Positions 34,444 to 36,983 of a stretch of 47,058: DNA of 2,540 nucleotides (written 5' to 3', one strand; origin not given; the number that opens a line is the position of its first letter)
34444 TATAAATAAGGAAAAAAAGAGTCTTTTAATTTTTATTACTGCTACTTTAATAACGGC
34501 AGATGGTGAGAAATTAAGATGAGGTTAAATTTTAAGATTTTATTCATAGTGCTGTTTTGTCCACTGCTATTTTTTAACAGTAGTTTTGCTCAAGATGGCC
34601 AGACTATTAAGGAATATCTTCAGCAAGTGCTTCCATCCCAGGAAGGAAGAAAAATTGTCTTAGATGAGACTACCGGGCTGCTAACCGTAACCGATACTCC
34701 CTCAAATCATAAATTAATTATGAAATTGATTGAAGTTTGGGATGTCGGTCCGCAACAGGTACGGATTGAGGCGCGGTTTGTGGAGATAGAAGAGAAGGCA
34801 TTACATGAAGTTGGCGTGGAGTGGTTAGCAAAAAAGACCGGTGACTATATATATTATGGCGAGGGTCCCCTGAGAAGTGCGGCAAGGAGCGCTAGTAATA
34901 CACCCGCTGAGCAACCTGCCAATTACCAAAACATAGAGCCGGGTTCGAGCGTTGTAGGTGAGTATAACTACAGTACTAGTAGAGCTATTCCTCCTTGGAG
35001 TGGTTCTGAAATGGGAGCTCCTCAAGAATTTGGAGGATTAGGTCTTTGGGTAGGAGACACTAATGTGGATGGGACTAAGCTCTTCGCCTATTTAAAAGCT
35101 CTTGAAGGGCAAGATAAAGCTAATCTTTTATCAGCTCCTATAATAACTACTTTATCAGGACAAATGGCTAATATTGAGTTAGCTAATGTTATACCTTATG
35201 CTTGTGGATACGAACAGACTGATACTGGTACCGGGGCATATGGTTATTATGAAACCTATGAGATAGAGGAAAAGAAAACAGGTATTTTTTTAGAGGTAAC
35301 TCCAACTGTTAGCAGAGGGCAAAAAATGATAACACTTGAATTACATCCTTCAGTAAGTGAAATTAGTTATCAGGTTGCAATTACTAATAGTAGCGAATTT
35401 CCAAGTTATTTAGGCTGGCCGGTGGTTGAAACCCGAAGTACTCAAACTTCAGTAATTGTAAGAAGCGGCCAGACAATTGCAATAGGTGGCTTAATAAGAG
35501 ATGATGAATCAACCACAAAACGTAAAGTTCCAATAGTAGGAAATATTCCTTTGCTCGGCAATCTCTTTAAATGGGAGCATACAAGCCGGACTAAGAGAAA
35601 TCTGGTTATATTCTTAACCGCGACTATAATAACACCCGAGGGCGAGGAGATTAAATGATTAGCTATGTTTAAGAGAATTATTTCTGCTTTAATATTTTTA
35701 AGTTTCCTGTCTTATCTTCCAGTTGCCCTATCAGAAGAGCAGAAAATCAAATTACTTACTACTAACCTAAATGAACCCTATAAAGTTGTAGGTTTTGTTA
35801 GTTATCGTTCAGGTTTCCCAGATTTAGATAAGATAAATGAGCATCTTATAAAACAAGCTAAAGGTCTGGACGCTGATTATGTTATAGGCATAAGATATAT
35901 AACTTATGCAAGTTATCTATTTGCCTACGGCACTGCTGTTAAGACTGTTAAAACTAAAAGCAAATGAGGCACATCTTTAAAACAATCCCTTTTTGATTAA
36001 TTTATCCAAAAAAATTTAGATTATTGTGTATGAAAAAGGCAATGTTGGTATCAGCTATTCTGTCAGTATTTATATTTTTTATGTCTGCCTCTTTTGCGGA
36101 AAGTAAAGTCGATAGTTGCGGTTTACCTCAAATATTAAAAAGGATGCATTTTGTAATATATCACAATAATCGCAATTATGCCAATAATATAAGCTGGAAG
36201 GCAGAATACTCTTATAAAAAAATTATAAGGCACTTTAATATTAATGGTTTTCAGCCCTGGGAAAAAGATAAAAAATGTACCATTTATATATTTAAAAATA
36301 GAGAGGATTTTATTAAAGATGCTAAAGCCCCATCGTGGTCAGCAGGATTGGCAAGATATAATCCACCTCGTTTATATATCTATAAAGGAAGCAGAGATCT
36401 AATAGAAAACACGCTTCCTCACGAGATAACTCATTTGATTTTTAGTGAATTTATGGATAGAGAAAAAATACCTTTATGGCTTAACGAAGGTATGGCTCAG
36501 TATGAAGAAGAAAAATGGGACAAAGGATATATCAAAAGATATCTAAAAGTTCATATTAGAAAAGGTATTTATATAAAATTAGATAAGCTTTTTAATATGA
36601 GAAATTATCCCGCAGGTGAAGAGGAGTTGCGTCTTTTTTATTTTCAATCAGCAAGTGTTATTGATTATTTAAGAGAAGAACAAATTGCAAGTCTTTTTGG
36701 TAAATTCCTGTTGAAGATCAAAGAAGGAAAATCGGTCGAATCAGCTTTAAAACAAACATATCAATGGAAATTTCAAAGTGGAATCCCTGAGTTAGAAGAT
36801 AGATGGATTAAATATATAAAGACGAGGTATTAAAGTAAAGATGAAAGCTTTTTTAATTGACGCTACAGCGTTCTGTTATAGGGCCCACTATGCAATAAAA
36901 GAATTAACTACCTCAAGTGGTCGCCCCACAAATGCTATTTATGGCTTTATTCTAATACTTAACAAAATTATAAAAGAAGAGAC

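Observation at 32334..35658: Secretin N0-like domain detached onto a TPR/coiled-coil protein, followed by two minimal secretins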

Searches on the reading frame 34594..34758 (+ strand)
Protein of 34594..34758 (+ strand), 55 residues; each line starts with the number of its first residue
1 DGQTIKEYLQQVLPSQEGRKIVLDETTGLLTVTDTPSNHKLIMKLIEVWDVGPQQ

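Call 57: search_protein_families(library=pfam, proteins=[window:34594-34758:+], max_evalue=1)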
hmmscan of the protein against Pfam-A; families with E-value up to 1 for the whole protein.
seq(55 aa): 1 family
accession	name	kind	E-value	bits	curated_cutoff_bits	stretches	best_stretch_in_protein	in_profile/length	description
PF03958.22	Secretin_N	-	3.5e-10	40.4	28.2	1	4-55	13-69/69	Bacterial type II/III secretion system short domain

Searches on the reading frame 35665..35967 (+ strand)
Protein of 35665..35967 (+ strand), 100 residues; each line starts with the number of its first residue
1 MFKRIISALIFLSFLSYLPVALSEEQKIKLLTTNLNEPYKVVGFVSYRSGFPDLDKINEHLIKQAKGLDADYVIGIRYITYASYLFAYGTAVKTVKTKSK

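Call 4: search_protein_families(library=pfam, proteins=[window:35665-35967:+], max_evalue=1)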
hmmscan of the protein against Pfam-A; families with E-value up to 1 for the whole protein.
window:35665-35967:+ (100 aa): 2 families
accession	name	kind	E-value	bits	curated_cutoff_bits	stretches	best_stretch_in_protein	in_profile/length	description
PF01906.23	YbjQ_1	-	0.0067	17.5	23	1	59-93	63-102/103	Putative heavy-metal-binding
PF11524.14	SeleniumBinding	-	0.14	12.9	27.9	1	41-94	22-75/82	Selenium binding protein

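Call 6: search_protein_families(library=ncbifam, proteins=[window:35665-35967:+], max_evalue=0.1)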
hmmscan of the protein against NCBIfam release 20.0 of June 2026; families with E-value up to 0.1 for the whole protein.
window:35665-35967:+ (100 aa): 1 family
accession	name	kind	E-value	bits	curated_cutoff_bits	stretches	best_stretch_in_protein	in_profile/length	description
TIGR03884.1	sel_bind_Methan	equivalog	0.00084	19.7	44.65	1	42-96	17-69/74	selenium-binding protein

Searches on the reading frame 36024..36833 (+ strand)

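Call 4: search_protein_families(library=pfam, proteins=[window:36024-36833:+], max_evalue=1)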
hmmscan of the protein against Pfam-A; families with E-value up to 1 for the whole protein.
window:36024-36833:+ (269 aa): 3 families
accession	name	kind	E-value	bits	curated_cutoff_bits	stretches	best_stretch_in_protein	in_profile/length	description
PF13485.12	Peptidase_MA_2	-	1.5e-12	48.1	32.4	1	82-266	18-200/201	Peptidase MA superfamily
PF01433.26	Peptidase_M1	-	0.051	13.6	27.7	1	125-165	65-106/218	Peptidase family M1 domain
PF10263.15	SprT-like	-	0.11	12.8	25.6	1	122-140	56-74/108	SprT-like family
